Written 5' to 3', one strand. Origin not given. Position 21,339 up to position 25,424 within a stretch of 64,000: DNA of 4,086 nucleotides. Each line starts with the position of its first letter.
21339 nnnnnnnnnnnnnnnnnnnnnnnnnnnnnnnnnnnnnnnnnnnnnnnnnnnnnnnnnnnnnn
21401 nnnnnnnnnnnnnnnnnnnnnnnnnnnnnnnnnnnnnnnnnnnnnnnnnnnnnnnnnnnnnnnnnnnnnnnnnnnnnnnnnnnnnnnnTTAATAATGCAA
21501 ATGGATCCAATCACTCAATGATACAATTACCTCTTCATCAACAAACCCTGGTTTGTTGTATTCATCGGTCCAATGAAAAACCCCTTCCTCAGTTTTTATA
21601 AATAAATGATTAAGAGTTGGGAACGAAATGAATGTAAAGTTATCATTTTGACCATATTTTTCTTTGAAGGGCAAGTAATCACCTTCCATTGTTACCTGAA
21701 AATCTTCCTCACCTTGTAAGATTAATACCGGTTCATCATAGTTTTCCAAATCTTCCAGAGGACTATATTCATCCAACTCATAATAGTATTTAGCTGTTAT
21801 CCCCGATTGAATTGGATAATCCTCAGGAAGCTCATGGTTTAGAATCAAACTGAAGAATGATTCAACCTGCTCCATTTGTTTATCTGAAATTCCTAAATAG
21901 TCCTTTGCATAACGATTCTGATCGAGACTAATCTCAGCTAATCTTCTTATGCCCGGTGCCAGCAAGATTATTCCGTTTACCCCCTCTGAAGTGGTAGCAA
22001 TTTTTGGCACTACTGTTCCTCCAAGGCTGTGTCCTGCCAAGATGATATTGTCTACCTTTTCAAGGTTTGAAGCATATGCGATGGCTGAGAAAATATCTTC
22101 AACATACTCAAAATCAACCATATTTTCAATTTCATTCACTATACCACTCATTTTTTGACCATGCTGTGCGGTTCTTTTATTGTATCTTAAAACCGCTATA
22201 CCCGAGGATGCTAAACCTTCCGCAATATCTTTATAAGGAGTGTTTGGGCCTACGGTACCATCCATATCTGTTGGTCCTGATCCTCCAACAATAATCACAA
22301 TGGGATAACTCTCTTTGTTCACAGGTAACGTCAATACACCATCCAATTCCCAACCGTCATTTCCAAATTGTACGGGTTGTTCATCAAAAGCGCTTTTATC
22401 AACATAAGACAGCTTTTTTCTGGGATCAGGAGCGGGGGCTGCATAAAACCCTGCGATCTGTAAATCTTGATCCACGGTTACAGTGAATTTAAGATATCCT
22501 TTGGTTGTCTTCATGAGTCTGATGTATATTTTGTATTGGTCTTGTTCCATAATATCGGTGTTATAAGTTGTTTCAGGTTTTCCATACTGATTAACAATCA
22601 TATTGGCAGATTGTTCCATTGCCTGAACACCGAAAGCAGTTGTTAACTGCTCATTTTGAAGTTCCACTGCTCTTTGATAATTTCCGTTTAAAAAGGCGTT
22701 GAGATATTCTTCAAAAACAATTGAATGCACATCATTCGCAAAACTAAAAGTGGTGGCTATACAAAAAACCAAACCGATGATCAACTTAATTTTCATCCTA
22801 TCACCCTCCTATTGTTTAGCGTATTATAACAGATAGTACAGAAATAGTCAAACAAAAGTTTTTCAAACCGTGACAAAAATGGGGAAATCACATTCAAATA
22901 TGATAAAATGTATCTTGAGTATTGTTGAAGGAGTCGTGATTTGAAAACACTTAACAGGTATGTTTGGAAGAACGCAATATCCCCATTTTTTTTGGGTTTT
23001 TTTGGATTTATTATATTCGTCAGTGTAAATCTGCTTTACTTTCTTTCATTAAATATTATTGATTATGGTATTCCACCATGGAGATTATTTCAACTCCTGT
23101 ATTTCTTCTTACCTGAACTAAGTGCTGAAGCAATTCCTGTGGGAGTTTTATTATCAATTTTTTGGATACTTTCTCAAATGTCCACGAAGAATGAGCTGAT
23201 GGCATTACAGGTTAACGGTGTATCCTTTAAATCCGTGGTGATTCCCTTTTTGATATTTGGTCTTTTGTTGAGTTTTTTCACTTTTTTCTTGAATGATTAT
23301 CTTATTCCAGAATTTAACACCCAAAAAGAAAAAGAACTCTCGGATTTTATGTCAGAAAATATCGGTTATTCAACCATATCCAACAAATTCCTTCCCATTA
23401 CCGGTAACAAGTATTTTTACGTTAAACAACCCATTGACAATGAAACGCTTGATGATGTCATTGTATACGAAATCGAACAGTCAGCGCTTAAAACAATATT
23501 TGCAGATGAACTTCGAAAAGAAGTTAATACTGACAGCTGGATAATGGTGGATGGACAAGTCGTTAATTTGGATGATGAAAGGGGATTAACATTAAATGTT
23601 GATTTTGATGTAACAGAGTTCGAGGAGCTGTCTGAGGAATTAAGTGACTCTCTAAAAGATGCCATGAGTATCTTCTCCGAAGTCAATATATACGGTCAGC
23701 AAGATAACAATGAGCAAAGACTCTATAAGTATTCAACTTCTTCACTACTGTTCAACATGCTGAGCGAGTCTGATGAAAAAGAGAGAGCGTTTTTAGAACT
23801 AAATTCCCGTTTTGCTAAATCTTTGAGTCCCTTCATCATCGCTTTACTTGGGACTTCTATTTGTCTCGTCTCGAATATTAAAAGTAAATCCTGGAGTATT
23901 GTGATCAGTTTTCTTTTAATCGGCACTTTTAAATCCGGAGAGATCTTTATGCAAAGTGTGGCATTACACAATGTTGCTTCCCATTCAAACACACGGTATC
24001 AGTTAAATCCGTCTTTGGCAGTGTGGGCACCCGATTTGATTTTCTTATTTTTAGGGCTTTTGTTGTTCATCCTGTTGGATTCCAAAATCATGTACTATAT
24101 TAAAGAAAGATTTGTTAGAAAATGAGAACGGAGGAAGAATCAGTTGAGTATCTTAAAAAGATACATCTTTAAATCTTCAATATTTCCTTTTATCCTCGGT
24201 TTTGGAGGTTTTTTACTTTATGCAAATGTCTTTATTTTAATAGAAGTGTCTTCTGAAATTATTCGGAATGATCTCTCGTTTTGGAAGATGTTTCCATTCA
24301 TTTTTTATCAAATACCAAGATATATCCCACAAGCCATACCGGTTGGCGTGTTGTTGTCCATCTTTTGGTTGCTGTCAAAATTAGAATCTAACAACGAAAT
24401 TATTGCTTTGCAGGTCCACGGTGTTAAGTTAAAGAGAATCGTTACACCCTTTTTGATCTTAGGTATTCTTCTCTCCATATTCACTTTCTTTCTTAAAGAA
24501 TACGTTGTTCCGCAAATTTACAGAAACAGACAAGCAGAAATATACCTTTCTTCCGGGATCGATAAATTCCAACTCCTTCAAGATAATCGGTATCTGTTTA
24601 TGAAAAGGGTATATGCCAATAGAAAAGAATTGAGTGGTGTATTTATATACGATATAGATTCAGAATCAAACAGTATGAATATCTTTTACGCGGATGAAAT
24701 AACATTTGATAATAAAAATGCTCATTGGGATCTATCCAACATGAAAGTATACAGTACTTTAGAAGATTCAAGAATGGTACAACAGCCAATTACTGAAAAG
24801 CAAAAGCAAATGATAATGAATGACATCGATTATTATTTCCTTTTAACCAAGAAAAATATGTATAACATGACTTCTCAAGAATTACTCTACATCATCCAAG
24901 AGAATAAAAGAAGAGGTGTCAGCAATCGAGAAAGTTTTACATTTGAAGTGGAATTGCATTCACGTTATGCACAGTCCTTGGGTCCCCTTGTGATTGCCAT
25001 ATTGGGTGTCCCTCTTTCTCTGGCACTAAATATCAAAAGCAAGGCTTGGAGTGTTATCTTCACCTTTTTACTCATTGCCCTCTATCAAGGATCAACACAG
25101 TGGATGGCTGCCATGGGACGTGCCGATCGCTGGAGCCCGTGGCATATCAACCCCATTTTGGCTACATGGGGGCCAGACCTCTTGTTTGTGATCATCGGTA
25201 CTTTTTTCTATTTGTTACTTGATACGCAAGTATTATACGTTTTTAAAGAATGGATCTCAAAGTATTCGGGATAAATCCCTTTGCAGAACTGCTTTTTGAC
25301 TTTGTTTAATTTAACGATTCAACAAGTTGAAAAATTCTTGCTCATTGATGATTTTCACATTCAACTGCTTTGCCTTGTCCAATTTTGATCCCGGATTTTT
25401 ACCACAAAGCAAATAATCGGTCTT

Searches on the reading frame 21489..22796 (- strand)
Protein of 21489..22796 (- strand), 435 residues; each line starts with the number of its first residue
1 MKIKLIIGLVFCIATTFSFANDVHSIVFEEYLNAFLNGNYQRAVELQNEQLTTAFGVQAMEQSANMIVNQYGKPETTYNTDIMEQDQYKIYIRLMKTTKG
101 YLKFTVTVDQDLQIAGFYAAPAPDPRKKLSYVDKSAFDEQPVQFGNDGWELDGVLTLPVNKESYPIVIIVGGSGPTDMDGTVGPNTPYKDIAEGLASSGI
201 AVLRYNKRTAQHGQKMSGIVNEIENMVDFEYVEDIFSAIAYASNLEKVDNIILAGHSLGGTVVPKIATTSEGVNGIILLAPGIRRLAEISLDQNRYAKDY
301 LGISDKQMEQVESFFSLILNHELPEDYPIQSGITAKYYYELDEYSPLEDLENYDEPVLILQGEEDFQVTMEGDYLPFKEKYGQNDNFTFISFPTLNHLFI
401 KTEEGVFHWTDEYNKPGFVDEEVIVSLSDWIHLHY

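Call 68: search_protein_families(library=pfam, proteins=[window:21489-22796:-], max_evalue=0.0001)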
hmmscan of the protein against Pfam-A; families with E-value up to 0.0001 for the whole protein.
window:21489-22796:- (435 aa): 8 families
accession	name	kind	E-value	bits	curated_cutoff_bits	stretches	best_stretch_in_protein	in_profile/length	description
PF12146.15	Hydrolase_4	-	9e-11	42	27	1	188-373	20-210/239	Serine aminopeptidase, S33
PF01738.24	DLH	-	1e-07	32.2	21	0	152-277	2-125/217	Dienelactone hydrolase family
PF00326.27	Peptidase_S9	-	1.1e-07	32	22.6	0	335-411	126-200/213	Prolyl oligopeptidase family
PF13026.12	DUF3887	-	1.5e-07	32.4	31.8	1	29-117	2-91/91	Protein of unknown function (DUF3887)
PF12695.13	Abhydrolase_5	-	1.1e-05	25.7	27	0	244-280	52-88/164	Alpha/beta hydrolase family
PF12697.13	Abhydrolase_6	-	3e-05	25.2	26.3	1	239-393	52-200/217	Alpha/beta hydrolase family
PF20434.5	BD-FAE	-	4.3e-05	23.6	26.8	0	159-370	8-205/215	BD-FAE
PF00561.26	Abhydrolase_1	-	5.8e-05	23.3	25.8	0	165-309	2-129/245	alpha/beta hydrolase fold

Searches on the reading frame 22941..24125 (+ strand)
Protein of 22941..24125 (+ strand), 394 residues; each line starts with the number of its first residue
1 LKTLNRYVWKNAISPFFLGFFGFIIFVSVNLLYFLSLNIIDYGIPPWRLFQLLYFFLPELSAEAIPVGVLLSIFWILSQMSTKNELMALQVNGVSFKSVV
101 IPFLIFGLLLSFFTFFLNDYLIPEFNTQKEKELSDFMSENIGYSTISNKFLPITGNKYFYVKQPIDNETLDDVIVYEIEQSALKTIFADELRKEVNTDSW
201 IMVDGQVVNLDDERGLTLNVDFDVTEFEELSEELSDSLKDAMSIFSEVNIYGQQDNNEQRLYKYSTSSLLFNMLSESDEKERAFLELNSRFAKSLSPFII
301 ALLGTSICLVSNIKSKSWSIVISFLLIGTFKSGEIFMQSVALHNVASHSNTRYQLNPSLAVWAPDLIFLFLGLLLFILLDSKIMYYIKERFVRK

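Call 68: search_protein_families(library=pfam, proteins=[window:22941-24125:+], max_evalue=0.0001)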
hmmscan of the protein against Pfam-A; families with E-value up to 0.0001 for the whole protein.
window:22941-24125:+ (394 aa): 1 family
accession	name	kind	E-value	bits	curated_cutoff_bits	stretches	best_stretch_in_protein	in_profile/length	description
PF03739.19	LptF_LptG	-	2.3e-53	181.9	27.9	1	6-376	1-351/353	Lipopolysaccharide export system permease LptF/LptG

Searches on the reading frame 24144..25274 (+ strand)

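Call 68: search_protein_families(library=pfam, proteins=[window:24144-25274:+], max_evalue=0.0001)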
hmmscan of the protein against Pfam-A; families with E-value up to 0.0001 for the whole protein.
window:24144-25274:+ (376 aa): 1 family
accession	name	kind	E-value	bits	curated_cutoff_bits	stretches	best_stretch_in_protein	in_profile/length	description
PF03739.19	LptF_LptG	-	5.6e-64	216.8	27.9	1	6-356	1-351/353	Lipopolysaccharide export system permease LptF/LptG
